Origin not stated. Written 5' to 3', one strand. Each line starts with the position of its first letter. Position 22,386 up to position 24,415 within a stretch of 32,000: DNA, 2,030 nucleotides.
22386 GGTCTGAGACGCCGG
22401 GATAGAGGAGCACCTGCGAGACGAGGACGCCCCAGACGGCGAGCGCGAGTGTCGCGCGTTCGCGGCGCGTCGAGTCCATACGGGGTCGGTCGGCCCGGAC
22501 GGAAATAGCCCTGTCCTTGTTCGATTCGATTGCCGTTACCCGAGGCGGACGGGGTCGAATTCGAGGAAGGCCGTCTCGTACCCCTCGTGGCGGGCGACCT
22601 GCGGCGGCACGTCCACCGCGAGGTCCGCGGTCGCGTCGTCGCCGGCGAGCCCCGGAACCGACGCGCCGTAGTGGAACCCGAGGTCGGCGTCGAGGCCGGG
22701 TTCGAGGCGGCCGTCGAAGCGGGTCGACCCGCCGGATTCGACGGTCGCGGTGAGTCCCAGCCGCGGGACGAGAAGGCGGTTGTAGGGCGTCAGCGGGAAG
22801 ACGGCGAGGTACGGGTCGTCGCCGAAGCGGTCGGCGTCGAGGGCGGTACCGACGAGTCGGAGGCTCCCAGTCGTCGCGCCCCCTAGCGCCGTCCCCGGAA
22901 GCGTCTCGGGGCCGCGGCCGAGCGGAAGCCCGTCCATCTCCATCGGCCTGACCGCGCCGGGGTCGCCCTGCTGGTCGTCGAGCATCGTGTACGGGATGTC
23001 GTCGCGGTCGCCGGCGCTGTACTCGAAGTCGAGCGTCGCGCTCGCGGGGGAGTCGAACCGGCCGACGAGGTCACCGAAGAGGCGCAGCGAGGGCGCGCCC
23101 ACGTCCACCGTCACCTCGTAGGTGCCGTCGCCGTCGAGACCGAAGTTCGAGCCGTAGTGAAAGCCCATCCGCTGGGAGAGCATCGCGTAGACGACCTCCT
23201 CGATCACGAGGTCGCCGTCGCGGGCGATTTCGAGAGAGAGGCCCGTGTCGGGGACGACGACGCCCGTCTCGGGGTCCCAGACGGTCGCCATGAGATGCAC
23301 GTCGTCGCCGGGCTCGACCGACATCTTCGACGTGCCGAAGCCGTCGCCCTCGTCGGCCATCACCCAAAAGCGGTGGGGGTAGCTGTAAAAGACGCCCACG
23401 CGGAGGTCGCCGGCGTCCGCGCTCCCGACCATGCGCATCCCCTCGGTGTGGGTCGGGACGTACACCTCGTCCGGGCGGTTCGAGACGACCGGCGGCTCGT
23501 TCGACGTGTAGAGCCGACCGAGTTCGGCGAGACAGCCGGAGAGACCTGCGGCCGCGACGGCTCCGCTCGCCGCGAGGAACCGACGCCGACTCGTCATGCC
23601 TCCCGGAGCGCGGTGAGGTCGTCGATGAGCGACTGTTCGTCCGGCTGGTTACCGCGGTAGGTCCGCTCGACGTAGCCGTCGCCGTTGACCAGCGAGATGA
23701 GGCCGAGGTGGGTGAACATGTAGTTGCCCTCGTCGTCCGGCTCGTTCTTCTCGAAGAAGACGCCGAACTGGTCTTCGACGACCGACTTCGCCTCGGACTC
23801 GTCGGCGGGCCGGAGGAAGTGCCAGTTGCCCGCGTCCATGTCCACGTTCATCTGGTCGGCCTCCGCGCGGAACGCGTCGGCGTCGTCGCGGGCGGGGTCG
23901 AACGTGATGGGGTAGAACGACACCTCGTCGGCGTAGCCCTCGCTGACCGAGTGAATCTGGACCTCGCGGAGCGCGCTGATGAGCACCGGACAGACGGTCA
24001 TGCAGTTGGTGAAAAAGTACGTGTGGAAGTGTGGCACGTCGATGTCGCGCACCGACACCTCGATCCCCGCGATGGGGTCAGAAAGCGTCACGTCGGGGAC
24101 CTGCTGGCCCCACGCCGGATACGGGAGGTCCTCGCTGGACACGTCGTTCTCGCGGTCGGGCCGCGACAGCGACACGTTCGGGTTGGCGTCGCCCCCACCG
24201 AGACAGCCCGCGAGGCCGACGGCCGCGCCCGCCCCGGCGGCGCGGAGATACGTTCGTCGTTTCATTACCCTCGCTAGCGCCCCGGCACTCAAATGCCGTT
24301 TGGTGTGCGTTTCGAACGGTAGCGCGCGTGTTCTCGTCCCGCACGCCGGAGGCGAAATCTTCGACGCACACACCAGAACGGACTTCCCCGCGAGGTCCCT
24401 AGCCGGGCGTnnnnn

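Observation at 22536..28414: Island of extracytoplasmic metal and thiol-redox lipoproteins: SCO1 coupled to a P19-like protein, a divergent DyP-like protein, then TlpA-CcdA, DsbA and a ferredoxin, with no metal permease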

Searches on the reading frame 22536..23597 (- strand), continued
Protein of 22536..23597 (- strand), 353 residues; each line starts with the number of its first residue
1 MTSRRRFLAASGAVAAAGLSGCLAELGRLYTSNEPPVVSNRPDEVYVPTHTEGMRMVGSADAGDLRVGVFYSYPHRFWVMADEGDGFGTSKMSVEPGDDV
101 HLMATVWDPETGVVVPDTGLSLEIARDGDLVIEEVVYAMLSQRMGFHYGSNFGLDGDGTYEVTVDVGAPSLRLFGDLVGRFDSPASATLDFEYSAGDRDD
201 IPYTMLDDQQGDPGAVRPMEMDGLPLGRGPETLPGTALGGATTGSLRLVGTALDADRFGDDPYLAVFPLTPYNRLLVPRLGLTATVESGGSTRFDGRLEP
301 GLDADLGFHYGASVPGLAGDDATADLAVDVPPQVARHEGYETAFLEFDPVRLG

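Call 44: search_solved_structures(query=A2, max_evalue=1, show_alignments=4)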
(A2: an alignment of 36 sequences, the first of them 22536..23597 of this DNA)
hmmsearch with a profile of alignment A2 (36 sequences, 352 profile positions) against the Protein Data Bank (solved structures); distinct sequences matched with E-value up to 1: 13.
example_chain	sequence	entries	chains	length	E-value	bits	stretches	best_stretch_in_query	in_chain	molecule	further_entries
8vv5_A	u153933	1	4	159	0.00057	22.4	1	111-181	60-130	FtrA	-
8vv6_A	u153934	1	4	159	0.00078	22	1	111-178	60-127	FtrA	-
3nrp_A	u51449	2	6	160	0.021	17.3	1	109-166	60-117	Periplasmic protein-probably involved in high-affinity Fe2+ transport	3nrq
5i0y_A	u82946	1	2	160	0.023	17.1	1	109-166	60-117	Periplasmic protein-probably involved in high-affinity Fe2+ transport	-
5i0x_A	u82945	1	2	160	0.045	16.2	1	109-166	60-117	Periplasmic protein-probably involved in high-affinity Fe2+ transport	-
2o6c_A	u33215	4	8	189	0.14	14.6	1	114-172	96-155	34 kDa membrane antigen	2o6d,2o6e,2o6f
3pjl_A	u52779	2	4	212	0.17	14.3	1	115-172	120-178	34 kDa membrane antigen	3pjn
7r3p_A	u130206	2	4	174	0.18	14.2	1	142-168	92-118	FtrA-P19 protein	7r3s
7r4u_A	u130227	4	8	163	0.19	14.1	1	138-166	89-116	FtrA-P19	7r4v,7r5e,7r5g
8t7k_A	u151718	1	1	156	0.21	14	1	111-167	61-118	Pathogen-specific surface antigen, putative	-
8t7l_A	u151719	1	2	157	0.21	14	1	111-167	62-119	Pathogen-specific surface antigen, putative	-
8t7m_A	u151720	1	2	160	0.22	13.9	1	111-167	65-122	Pathogen-specific surface antigen, putative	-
7r4z_A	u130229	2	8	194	0.27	13.6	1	142-166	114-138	FtrA-P19 protein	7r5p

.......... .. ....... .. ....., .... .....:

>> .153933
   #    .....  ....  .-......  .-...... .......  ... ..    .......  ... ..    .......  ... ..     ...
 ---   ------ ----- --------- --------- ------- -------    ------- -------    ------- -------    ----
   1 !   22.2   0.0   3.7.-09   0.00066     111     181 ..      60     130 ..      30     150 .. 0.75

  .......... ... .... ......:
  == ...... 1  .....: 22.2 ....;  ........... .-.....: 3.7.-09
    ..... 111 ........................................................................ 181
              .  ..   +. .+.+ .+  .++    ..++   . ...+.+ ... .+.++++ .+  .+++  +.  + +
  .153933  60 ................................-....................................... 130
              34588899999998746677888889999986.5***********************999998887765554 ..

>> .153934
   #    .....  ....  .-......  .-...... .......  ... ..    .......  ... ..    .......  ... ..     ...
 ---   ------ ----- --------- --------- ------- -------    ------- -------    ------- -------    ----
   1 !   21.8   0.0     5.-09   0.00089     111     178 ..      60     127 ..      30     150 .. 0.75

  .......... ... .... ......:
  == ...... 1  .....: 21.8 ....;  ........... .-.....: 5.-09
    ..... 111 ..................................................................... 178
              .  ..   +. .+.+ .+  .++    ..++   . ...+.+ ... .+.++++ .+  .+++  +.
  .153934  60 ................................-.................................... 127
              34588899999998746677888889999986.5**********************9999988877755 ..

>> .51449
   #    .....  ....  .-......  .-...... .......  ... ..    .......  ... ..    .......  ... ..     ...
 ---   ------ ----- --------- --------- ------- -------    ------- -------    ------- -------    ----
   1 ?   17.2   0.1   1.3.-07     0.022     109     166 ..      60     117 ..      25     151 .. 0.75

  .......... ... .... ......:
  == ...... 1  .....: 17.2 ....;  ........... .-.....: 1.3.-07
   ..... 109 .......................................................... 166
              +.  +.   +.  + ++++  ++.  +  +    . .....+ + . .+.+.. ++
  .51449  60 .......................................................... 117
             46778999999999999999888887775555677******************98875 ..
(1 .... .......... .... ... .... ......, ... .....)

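Call 75: find_encoding_contigs(protein=P0192, flank=7000, max_places=2)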
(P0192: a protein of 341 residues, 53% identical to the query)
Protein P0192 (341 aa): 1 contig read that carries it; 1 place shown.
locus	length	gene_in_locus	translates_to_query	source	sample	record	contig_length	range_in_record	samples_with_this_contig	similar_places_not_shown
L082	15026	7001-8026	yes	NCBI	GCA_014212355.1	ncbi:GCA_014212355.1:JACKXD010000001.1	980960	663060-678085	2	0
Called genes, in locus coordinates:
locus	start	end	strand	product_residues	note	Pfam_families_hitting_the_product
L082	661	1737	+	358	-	PF01978:TrmB, PF12840:HTH_20 (weak), PF12802:MarR_2, PF11495:TrmB_EBD_N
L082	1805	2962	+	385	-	PF01896:DNA_primase_S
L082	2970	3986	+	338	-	-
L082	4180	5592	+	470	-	-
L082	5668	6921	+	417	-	PF13570:Beta-prop_ACSF4 (weak), PF23727:Beta-prop_FAM234A_B (faint), PF14783:BBS2_Mid (faint), PF13360:PQQ_2 (weak), PF25292:Beta-prop_CGLA (weak), PF13517:FG-GAP_3 (weak)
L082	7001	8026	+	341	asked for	PF24041:DUF7350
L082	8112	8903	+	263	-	PF00730:HhH-GPD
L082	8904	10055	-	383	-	PF00005:ABC_tran, PF13304:AAA_21 (faint), PF08402:TOBE_2 (weak)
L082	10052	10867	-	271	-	PF00528:BPD_transp_1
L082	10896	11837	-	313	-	PF13531:SBP_bac_11, PF01547:SBP_bac_1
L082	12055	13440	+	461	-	PF01266:DAO (faint), PF01494:FAD_binding_3 (weak)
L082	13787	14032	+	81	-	PF03683:UPF0175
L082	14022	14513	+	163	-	PF11848:DUF3368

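Call 76: find_encoding_contigs(protein=P0139, flank=7000, max_places=2)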
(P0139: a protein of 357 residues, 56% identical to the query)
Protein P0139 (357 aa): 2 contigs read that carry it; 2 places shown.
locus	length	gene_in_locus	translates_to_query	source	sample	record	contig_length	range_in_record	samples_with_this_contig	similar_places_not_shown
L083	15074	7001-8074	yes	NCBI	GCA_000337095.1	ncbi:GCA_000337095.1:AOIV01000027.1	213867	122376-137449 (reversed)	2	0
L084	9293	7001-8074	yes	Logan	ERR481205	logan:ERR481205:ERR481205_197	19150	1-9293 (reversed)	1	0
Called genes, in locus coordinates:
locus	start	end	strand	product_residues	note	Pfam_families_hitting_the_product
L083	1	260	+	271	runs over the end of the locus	-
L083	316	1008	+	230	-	PF20368:DUF6663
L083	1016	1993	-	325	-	PF00389:2-Hacid_dh, PF02826:2-Hacid_dh_C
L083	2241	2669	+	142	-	PF01402:RHH_1, PF08753:NikR_C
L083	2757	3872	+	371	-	PF00072:Response_reg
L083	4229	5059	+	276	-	PF01638:HxlR, PF00072:Response_reg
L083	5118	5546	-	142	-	PF24460:DUF7575, PF24463:DUF7577 (weak)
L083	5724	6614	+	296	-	PF02535:Zip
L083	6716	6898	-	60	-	-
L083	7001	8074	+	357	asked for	PF10634:Iron_transport (faint), PF24041:DUF7350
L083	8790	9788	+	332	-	-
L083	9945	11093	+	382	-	PF07731:Cu-oxidase_2, PF07732:Cu-oxidase_3, PF00394:Cu-oxidase, PF07731:Cu-oxidase_2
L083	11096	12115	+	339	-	PF00127:Copper-bind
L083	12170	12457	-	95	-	PF20068:Amphi-Trp (weak)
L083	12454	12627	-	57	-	-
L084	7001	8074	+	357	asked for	PF10634:Iron_transport (faint), PF24041:DUF7350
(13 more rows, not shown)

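Call 77: find_encoding_contigs(protein=P0222, flank=7000, max_places=2)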
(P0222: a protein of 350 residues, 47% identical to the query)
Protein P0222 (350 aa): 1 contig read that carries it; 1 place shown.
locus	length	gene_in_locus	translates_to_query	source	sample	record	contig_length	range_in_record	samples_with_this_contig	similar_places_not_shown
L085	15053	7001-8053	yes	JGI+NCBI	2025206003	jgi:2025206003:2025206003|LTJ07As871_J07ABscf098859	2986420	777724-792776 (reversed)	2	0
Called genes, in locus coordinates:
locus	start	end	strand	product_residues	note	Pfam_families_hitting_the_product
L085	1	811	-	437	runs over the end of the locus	PF24152:DUF7405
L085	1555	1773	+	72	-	PF13546:DDE_5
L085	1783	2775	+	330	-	PF13546:DDE_5, PF01609:DDE_Tnp_1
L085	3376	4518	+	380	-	-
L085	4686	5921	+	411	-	PF01011:PQQ (faint), PF13517:FG-GAP_3 (faint), PF13570:Beta-prop_ACSF4, PF25292:Beta-prop_CGLA (faint), PF23727:Beta-prop_FAM234A_B (faint), PF01839:FG-GAP (faint), PF14783:BBS2_Mid (faint), PF13360:PQQ_2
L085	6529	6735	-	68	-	-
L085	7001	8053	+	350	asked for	PF24041:DUF7350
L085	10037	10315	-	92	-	-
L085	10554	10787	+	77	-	PF07282:Cas12f1-like_TNB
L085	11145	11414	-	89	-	PF01797:Y1_Tnp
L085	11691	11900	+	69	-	-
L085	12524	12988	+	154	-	PF19121:DUF5805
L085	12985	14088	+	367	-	PF02899:Phage_int_SAM_1 (faint), PF13495:Phage_int_SAM_4 (faint), PF00589:Phage_integrase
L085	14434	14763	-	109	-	-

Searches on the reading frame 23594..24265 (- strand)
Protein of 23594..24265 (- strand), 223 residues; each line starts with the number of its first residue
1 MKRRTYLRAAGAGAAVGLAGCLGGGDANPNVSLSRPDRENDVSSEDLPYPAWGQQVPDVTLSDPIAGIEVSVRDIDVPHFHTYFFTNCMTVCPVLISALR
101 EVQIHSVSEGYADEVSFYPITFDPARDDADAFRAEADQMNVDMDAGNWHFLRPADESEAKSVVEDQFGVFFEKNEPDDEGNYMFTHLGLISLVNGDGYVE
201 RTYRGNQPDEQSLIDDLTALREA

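Call 6: search_protein_families(library=pfam, proteins=[window:23594-24265:-], max_evalue=0.01)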
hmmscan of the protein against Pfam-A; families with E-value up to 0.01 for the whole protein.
window:23594-24265:- (223 aa): 1 family
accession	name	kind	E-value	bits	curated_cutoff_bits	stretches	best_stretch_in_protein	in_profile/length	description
PF02630.20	SCO1-SenC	-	2.6e-13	50.5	22.8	1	82-197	27-132/134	SCO1/SenC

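Call 7: search_protein_families(library=ncbifam, proteins=[window:23594-24265:-], max_evalue=0.01)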
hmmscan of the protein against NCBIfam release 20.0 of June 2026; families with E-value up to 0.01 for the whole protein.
window:23594-24265:- (223 aa): 0 families

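Call 74: search_solved_structures(query=window:23594-24265:-, max_evalue=0.001, show_alignments=1)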
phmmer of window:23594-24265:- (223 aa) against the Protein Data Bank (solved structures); distinct sequences matched with E-value up to 0.001: 7.
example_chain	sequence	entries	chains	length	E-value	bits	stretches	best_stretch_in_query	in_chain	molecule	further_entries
1xzo_A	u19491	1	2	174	3e-07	33.7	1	82-214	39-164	Hypothetical protein ypmQ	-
1on4_A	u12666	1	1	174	3.1e-07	33.7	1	82-214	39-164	Sco1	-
4hde_A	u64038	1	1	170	1.3e-05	28.4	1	82-219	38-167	SCO1/SenC family lipoprotein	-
2k6v_A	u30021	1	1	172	0.00036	23.7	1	82-208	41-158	Putative cytochrome c oxidase assembly protein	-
4wbr_D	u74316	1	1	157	0.0004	23.5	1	82-210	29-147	Blr1131 protein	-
4wbj_A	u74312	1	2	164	0.00046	23.3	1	82-210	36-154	Blr1131 protein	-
2rli_A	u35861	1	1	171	0.00054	23.1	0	83-212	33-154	SCO2 protein homolog, mitochondrial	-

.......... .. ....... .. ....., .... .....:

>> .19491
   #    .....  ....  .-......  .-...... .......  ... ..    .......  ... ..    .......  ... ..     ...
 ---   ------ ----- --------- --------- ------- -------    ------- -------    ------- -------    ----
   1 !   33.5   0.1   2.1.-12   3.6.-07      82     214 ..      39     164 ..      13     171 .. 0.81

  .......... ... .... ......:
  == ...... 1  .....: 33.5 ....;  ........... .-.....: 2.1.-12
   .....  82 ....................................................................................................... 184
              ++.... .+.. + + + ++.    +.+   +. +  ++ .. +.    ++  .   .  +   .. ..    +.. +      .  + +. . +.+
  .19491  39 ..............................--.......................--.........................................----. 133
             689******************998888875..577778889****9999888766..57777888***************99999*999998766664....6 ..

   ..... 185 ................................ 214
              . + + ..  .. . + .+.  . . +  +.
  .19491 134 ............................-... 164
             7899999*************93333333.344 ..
